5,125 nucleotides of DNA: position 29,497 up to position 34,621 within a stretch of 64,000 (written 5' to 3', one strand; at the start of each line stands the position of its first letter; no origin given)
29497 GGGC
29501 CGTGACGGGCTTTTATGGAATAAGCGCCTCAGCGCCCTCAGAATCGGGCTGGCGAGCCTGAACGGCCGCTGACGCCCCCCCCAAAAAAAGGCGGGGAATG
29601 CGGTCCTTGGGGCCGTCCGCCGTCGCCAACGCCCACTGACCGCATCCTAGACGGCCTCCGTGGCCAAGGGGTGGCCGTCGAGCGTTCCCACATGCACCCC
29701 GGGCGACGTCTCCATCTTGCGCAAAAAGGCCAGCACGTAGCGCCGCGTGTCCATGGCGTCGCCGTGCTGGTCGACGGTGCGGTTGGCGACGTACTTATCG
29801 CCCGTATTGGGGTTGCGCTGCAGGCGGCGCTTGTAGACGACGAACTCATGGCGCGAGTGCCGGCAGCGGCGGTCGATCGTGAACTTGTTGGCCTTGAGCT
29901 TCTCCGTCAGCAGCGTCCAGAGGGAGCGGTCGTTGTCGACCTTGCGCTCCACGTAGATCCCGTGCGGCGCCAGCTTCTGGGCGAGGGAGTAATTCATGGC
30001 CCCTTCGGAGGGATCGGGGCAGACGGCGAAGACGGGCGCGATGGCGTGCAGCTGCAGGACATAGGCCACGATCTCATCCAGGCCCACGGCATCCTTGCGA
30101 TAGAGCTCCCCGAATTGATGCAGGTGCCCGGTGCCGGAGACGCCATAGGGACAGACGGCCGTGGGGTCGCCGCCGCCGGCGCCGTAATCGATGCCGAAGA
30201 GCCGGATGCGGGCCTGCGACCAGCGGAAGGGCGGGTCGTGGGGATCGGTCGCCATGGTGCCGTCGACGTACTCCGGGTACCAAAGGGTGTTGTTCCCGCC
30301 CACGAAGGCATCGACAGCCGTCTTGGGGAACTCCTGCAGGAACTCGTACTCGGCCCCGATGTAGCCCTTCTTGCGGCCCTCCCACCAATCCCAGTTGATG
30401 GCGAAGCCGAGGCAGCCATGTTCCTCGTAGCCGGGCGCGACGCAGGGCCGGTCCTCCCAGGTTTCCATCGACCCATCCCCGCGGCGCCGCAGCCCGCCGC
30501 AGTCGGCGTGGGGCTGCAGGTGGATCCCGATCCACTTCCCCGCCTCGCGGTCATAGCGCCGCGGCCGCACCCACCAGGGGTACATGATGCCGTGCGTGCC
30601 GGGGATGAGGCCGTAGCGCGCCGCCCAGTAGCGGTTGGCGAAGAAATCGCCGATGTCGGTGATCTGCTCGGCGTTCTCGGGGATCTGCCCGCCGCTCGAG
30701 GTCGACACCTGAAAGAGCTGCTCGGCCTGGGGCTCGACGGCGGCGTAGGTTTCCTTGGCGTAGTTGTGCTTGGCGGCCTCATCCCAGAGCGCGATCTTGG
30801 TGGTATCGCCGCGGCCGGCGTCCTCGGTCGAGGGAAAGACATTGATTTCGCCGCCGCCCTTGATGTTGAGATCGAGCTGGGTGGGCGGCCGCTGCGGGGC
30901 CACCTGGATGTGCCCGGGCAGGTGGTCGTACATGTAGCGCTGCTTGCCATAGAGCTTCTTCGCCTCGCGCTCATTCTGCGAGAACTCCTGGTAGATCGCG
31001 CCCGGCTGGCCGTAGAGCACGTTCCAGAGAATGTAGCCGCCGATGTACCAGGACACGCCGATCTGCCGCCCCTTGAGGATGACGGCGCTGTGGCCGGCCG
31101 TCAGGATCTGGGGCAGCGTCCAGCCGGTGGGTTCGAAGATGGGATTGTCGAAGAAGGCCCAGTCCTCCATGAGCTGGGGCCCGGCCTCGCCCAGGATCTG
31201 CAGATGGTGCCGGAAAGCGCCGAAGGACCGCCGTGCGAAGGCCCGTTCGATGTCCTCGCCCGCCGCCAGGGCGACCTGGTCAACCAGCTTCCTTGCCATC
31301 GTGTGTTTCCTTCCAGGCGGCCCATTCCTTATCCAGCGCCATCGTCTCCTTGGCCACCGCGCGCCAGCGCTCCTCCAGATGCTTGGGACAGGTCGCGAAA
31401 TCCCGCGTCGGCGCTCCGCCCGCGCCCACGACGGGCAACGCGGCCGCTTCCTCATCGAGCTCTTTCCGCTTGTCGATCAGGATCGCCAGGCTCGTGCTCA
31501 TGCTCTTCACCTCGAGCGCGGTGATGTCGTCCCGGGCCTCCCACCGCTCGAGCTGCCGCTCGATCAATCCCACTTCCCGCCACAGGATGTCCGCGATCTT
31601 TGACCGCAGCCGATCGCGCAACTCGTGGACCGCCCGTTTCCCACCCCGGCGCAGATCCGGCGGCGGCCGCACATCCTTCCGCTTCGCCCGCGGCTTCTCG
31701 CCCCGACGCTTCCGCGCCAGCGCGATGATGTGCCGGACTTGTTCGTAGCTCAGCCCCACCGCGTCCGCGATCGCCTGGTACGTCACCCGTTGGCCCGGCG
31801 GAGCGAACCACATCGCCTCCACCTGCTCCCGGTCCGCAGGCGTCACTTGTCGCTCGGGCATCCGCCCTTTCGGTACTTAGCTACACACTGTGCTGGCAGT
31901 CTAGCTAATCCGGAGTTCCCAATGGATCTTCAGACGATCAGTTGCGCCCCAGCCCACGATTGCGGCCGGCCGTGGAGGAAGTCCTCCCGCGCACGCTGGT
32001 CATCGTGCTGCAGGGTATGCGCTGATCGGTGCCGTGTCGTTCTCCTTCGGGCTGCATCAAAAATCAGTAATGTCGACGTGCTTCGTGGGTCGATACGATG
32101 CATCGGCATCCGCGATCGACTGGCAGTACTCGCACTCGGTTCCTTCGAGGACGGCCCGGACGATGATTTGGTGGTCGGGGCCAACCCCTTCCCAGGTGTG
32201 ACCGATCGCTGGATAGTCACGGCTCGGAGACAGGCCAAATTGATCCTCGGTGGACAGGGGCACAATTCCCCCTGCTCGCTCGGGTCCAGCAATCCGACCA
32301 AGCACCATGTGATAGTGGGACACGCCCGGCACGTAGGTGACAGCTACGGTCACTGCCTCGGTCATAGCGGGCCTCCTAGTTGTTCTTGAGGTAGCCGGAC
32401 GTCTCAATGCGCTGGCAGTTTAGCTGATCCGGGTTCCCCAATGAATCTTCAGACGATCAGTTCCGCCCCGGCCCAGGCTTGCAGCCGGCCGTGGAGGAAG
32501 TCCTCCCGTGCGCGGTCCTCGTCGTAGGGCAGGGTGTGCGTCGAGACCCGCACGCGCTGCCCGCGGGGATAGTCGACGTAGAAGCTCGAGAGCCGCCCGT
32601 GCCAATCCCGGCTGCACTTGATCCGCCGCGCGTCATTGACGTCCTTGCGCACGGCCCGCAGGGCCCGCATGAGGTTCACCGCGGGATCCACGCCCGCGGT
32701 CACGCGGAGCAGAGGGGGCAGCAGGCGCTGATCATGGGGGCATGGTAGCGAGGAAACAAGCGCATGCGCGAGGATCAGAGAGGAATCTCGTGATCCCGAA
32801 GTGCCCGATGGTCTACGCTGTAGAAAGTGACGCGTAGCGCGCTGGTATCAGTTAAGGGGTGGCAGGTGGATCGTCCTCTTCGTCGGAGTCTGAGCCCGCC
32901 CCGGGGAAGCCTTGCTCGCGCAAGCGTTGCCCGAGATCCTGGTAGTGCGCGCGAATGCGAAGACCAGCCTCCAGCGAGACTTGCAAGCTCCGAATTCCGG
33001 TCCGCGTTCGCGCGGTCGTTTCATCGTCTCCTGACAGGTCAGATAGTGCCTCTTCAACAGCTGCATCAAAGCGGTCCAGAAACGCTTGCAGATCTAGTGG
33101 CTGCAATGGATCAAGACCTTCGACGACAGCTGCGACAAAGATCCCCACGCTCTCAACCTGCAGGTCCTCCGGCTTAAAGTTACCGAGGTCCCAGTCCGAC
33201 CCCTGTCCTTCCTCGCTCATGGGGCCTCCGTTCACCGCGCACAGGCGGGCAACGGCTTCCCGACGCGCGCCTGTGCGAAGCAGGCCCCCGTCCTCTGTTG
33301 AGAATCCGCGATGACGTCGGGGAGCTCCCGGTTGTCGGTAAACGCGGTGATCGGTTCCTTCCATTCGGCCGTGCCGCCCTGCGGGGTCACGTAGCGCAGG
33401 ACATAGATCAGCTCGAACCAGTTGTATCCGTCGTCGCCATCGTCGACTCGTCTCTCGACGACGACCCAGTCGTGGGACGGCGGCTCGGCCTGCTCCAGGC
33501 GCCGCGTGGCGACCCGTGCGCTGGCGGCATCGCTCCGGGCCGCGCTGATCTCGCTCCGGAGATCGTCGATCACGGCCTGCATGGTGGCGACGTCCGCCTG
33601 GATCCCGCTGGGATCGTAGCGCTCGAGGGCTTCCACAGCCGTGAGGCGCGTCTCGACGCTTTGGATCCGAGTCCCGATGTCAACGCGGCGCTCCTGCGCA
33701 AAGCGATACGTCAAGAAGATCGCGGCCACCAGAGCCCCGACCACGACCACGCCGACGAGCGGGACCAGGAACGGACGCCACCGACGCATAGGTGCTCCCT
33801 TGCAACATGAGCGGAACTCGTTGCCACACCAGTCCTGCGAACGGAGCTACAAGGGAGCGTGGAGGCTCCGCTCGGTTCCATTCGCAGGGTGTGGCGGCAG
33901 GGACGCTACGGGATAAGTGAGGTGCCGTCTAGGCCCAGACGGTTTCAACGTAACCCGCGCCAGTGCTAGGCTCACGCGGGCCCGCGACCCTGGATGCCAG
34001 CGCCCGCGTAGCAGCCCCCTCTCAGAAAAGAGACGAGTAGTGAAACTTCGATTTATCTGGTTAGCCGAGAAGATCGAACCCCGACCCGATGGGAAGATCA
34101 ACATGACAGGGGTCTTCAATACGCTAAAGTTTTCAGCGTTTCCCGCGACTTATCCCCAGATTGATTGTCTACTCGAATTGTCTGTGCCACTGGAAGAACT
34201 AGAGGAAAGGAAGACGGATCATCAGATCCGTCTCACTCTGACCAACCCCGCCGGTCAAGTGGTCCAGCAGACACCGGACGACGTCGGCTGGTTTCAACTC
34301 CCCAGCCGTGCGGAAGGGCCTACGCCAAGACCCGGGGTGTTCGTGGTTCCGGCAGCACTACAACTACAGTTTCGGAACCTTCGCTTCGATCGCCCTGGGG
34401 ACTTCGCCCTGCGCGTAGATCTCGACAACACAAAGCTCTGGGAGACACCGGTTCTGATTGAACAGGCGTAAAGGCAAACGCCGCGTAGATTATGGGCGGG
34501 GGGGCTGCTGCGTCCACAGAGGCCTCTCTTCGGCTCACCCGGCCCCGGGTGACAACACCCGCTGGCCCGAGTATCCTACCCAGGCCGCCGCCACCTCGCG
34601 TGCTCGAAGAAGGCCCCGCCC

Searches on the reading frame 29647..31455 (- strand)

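Call 11: search_protein_families(library=pfam, proteins=[window:29647-31455:-], max_evalue=0.01)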
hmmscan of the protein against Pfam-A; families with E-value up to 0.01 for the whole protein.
window:29647-31455:- (602 aa): 1 family
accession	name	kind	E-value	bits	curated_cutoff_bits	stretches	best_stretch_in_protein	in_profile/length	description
PF03237.21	Terminase_6N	-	0.0002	21.5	22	1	126-240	2-118/215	Terminase large subunit, T4likevirus-type, N-terminal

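Call 33: search_protein_families(library=phrogs, proteins=[window:29647-31455:-], max_evalue=0.001)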
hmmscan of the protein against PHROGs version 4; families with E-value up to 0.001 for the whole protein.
window:29647-31455:- (602 aa): 3 families
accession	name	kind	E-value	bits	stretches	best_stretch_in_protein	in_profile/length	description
phrog_2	-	head and packaging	3.9e-15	56.7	1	119-582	275-594/807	terminase large subunit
phrog_5989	-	head and packaging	0.00016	21.9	1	117-229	152-262/347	terminase large subunit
phrog_7579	-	head and packaging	0.00025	21.3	1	150-244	45-134/239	terminase large subunit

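Call 69: search_protein_families(library=ncbifam, proteins=[window:29647-31455:-], max_evalue=0.001)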
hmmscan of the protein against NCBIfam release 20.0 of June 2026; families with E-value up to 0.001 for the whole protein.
window:29647-31455:- (602 aa): 0 families

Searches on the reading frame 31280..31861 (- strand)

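Call 11: search_protein_families(library=pfam, proteins=[window:31280-31861:-], max_evalue=0.01)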
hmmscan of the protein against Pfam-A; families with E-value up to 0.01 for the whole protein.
window:31280-31861:- (193 aa): 1 family
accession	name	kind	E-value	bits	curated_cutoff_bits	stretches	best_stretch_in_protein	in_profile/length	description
PF04545.22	Sigma70_r4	-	0.0066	16.4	24.1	0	7-51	6-46/50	Sigma-70, region 4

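Call 33: search_protein_families(library=phrogs, proteins=[window:31280-31861:-], max_evalue=0.001)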
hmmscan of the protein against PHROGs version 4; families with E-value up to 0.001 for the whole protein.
window:31280-31861:- (193 aa): 0 families

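Call 69: search_protein_families(library=ncbifam, proteins=[window:31280-31861:-], max_evalue=0.001)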
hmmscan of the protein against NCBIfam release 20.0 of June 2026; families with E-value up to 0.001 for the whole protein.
window:31280-31861:- (193 aa): 0 families

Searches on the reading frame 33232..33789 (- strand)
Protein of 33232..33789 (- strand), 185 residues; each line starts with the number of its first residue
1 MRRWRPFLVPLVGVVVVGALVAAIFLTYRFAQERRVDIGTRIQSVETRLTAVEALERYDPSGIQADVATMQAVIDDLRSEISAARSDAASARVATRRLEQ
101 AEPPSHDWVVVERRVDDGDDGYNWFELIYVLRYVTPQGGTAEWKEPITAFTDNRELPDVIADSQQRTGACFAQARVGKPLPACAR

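Call 11: search_protein_families(library=pfam, proteins=[window:33232-33789:-], max_evalue=0.01)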
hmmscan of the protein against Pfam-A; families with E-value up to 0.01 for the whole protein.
window:33232-33789:- (185 aa): 0 families

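Call 33: search_protein_families(library=phrogs, proteins=[window:33232-33789:-], max_evalue=0.001)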
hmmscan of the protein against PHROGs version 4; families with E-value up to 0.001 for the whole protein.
window:33232-33789:- (185 aa): 1 family
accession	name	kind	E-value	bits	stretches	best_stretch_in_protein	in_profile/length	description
phrog_736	-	unknown function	0.00088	20.4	0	6-84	14-92/112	-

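Call 48: find_encoding_contigs(protein=window:33235-33789:-, flank=10000, max_places=10)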
Protein window:33235-33789:- (185 aa): 1 contig read that carries it; 1 place shown.
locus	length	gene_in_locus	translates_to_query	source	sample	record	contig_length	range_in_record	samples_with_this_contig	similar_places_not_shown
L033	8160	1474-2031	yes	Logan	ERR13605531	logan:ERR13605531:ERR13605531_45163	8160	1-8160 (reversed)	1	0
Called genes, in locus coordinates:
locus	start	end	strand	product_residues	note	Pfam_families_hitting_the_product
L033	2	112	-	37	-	?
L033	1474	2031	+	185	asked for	-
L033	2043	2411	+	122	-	-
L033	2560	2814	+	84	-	-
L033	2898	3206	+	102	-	-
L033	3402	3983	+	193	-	-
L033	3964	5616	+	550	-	-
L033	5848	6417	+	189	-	-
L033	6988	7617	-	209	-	-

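Call 69: search_protein_families(library=ncbifam, proteins=[window:33232-33789:-], max_evalue=0.001)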
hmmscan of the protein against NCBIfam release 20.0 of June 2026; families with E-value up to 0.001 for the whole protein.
window:33232-33789:- (185 aa): 0 families

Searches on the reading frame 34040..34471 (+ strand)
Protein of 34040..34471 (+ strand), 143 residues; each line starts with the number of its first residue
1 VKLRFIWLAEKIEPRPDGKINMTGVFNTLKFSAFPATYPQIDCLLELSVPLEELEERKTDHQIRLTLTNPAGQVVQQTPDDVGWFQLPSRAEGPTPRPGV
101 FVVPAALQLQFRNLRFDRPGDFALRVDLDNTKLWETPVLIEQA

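Call 51: search_protein_families(library=pfam, proteins=[window:34040-34471:+], max_evalue=0.1)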
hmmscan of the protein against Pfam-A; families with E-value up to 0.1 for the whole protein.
window:34040-34471:+ (143 aa): 1 family
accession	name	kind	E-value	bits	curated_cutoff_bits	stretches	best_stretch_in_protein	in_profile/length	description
PF22091.2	DUF6941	-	6.2e-17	62.6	27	1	5-140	2-124/125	Family of unknown function (DUF6941)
